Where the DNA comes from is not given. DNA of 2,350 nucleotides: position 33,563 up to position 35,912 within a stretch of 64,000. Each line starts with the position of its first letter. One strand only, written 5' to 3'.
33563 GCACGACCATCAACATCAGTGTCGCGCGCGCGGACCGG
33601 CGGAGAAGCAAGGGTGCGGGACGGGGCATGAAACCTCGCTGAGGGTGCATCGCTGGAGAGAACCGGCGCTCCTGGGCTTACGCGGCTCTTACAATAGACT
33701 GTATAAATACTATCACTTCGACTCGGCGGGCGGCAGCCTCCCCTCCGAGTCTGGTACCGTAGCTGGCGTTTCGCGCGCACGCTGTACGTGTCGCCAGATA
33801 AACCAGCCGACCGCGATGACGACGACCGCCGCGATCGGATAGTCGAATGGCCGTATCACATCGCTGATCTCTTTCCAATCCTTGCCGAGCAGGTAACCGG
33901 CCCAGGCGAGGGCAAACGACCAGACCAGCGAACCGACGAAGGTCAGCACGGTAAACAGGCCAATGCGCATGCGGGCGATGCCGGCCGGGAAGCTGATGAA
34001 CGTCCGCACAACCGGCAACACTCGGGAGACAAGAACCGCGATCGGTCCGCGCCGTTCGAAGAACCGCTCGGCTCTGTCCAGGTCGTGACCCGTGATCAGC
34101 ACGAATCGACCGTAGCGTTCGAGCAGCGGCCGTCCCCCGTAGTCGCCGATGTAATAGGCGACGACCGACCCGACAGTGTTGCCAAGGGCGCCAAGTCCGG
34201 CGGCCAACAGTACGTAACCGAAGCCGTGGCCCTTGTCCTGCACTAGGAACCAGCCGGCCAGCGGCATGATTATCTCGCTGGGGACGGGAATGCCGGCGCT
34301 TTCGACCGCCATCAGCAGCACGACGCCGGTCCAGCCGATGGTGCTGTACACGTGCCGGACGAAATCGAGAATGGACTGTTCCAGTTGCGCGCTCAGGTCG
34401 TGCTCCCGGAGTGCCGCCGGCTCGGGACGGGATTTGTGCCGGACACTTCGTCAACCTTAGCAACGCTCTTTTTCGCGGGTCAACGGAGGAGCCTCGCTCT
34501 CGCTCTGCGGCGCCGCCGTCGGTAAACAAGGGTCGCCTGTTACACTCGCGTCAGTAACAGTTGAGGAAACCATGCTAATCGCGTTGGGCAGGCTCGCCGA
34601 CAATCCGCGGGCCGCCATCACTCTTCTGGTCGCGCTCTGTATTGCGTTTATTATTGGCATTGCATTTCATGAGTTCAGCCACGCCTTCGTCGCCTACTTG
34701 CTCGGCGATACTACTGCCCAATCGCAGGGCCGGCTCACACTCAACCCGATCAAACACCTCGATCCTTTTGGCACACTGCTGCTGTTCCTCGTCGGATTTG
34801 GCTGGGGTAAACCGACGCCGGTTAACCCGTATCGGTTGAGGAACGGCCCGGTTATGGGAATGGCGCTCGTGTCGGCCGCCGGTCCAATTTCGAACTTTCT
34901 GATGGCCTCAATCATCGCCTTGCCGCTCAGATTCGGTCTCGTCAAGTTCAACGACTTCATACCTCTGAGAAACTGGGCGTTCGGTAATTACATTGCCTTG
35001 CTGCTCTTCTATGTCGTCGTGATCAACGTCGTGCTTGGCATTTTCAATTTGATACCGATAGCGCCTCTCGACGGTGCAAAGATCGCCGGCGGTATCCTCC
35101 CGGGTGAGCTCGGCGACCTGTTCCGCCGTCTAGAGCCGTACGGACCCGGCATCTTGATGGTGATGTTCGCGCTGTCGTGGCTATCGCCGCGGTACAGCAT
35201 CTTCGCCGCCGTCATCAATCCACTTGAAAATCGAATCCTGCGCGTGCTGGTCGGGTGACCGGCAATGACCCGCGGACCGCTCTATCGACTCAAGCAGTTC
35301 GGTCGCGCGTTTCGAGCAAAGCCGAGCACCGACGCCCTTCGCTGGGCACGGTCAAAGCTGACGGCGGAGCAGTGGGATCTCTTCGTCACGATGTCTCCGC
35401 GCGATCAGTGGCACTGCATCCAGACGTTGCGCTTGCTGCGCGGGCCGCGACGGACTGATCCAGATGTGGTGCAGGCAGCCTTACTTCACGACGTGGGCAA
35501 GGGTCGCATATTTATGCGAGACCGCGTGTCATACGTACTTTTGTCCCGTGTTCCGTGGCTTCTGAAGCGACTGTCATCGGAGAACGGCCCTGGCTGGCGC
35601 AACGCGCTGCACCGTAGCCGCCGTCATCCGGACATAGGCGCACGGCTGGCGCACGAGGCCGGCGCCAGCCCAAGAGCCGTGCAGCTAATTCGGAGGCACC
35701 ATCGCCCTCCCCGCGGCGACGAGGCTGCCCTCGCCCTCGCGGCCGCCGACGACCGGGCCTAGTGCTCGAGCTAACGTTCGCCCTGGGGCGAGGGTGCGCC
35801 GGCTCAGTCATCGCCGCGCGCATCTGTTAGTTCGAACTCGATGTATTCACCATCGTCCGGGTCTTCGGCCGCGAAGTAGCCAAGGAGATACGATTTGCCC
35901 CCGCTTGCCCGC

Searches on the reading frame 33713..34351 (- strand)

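Call 43: search_protein_families(library=pfam, proteins=[window:33713-34351:-], max_evalue=0.001)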
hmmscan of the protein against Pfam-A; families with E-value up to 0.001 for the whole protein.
window:33713-34351:- (212 aa): 1 family
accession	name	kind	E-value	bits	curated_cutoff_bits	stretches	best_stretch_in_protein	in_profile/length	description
PF09335.16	VTT_dom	-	7.3e-21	75.3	33.9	1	23-153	1-122/123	VTT domain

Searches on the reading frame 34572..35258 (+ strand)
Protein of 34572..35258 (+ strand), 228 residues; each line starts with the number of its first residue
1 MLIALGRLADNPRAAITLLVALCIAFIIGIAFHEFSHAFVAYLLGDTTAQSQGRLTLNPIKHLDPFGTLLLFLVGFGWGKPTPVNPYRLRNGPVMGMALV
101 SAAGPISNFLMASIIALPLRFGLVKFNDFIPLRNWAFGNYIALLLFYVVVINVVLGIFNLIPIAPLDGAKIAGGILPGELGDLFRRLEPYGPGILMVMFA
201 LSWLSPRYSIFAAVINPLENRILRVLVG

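Call 43: search_protein_families(library=pfam, proteins=[window:34572-35258:+], max_evalue=0.001)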
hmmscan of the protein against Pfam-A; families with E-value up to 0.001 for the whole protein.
window:34572-35258:+ (228 aa): 1 family
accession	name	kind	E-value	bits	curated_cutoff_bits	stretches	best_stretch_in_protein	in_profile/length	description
PF02163.28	Peptidase_M50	-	4.7e-12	46.2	27.2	2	141-177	159-195/221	Peptidase family M50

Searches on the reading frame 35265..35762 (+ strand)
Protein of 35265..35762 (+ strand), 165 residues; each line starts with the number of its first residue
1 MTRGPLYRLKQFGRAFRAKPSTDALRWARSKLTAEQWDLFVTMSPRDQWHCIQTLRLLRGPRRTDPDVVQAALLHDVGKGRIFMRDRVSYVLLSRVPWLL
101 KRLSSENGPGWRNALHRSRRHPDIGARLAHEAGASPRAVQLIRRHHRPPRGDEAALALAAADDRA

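Call 52: search_protein_families(library=pfam, proteins=[window:35265-35762:+], max_evalue=0.001)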
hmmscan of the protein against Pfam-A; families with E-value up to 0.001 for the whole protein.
window:35265-35762:+ (165 aa): 1 family
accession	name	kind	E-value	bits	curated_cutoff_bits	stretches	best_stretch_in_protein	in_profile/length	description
PF01966.28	HD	-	3e-07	31.1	22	1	53-157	7-106/116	HD domain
